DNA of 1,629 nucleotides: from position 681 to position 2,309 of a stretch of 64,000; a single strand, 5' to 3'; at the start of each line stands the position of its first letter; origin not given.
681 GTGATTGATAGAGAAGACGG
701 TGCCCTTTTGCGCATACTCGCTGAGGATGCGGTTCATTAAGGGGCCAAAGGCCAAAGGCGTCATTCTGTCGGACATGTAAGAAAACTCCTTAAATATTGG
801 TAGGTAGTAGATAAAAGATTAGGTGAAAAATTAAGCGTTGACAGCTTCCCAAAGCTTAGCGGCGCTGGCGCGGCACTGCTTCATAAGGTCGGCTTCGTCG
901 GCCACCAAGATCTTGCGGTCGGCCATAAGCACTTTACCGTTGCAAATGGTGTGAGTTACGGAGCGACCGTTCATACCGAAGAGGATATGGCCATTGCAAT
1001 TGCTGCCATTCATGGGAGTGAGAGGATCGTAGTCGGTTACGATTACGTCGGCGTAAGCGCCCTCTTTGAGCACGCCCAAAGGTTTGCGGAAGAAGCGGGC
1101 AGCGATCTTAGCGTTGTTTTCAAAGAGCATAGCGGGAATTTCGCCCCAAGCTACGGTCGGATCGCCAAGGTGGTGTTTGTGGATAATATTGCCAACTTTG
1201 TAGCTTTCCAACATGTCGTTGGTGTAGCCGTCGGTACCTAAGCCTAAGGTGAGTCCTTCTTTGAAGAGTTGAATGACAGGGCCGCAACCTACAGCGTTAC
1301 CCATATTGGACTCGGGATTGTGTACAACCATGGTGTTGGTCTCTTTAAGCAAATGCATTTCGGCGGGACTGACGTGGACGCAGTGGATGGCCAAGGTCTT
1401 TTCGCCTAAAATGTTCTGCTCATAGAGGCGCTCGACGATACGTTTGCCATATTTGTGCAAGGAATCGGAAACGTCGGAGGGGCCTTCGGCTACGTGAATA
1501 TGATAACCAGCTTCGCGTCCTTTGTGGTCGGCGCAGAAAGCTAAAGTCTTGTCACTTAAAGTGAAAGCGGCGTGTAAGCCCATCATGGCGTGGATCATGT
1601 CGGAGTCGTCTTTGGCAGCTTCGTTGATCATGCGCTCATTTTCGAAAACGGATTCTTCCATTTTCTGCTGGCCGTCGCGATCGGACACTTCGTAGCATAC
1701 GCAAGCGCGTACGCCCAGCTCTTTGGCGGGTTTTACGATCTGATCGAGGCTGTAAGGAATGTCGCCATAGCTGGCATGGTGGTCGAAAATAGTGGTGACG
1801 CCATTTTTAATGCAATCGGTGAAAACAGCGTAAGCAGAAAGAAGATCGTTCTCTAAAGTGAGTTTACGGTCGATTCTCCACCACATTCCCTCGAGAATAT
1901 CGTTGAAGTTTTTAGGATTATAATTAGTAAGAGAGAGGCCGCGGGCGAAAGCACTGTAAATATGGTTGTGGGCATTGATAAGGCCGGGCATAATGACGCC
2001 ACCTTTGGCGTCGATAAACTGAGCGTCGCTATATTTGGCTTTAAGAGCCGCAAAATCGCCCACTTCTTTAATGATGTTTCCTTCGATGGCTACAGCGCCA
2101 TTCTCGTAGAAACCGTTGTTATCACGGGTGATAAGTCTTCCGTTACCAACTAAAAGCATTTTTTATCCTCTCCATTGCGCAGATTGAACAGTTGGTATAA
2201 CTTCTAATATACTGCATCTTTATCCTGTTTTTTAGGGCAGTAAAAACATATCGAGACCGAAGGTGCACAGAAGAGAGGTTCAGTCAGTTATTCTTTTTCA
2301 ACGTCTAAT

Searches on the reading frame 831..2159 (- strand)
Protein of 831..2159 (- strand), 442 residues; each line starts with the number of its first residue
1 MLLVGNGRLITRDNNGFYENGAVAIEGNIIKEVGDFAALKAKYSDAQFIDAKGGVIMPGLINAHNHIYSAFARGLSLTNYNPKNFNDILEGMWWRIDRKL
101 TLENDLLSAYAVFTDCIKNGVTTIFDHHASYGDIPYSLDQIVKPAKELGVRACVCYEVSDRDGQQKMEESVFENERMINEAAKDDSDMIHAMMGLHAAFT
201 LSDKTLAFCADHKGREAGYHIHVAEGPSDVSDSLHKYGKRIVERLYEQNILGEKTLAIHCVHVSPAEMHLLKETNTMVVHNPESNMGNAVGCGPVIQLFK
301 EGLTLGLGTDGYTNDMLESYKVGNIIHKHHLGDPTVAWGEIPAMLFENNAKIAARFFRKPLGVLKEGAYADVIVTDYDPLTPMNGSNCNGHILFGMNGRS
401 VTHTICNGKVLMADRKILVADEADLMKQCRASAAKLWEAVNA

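Call 6: search_protein_families(library=pfam, proteins=[window:831-2159:-], max_evalue=0.001)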
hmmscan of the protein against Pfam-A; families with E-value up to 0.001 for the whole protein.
window:831-2159:- (442 aa): 3 families
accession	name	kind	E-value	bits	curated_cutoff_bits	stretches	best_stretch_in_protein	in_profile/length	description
PF01979.26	Amidohydro_1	-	1.4e-40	140.1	25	1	55-410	1-344/345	Amidohydrolase family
PF07969.17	Amidohydro_3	-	4.5e-12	46.6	29.7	1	47-91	1-47/472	Amidohydrolase family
PF22039.1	HUTI_composite_bact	-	4.3e-06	26.7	25.5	1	21-43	1-23/26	Imidazolonepropionase-like composite domain, bacteria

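Call 12: find_encoding_contigs(protein=window:831-2159:-, flank=10000, max_places=4)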
Protein window:831-2159:- (442 aa): 21 contigs read that carry it; 4 places shown.
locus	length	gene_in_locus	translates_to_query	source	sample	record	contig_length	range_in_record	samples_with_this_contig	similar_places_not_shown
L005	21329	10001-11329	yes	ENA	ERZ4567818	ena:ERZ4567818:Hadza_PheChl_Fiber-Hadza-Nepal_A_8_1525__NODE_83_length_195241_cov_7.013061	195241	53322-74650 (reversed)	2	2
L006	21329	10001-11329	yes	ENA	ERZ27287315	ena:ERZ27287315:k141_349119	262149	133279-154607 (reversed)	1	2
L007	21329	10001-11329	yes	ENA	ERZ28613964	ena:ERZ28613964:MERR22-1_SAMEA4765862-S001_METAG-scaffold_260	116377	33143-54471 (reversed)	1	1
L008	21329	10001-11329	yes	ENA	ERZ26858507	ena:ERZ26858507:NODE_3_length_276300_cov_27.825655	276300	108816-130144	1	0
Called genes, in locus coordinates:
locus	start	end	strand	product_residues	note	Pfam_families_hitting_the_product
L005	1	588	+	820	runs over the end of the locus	PF00395:SLH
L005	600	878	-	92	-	-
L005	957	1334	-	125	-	PF15970:HicB-like_2 (weak), PF15919:HicB_lk_antitox, PF05534:HicB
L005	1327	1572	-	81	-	PF07927:HicA_toxin (weak)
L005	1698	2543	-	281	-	-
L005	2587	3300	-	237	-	-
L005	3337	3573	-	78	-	-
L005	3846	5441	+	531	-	PF13620:CarboxypepD_reg, PF13715:CarbopepD_reg_2 (weak), PF22494:choice_anch_I (faint), PF08450:SGL (faint), PF21783:YNCE (faint), PF25174:Beta-prop_THOC3 (faint), PF10282:Lactonase (weak), PF02239:Cytochrom_D1 (weak)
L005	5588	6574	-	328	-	PF00294:PfkB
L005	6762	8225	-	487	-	-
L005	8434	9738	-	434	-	-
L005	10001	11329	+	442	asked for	PF22039:HUTI_composite_bact (weak), PF01979:Amidohydro_1, PF07969:Amidohydro_3 (weak)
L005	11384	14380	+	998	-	PF14691:Fer4_20, PF01946:Thi4 (faint), PF00070:Pyr_redox (faint), PF03486:HI0933_like (weak), PF07992:Pyr_redox_2, PF12831:FAD_oxidored (weak), PF13450:NAD_binding_8, PF13738:Pyr_redox_3, +1 more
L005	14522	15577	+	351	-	PF04055:Radical_SAM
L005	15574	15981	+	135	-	-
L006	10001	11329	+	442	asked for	PF22039:HUTI_composite_bact (weak), PF01979:Amidohydro_1, PF07969:Amidohydro_3 (weak)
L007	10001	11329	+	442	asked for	PF22039:HUTI_composite_bact (weak), PF01979:Amidohydro_1, PF07969:Amidohydro_3 (weak)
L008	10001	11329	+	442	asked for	PF22039:HUTI_composite_bact (weak), PF01979:Amidohydro_1, PF07969:Amidohydro_3 (weak)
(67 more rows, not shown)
